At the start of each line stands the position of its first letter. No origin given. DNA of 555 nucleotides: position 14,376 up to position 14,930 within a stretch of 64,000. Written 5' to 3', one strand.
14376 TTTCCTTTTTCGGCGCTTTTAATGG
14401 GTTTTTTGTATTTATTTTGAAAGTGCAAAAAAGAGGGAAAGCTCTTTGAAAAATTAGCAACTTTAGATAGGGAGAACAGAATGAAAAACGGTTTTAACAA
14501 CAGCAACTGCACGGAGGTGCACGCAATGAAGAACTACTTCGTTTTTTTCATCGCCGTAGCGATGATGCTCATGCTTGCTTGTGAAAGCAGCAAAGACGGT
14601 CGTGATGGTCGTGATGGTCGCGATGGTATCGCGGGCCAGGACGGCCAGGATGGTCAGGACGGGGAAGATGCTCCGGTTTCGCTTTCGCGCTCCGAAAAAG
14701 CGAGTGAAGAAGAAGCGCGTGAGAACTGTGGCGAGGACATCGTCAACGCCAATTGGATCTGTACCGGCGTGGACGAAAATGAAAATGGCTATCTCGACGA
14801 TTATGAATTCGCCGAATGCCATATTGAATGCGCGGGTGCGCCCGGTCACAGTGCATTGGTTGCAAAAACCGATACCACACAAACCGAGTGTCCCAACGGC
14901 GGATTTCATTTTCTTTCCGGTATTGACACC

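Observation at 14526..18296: Giant lipoprotein built from ~18 tandem EF-hand Ca2+-binding loops in Cys-bracketed ~60-aa repeats, interleaved with collagen-like GXY runs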

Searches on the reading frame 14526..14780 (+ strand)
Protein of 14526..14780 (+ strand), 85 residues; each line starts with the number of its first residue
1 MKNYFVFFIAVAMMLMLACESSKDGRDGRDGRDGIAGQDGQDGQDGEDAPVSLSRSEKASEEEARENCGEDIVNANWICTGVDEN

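Call 27: search_protein_families(library=pfam, proteins=[window:14526-14780:+], max_evalue=10)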
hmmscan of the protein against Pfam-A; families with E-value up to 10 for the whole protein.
window:14526-14780:+ (85 aa): 1 family
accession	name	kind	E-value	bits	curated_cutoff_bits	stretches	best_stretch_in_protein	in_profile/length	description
PF01391.23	Collagen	-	0.00015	21.9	27.2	1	23-48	29-54/60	Collagen triple helix repeat (20 copies)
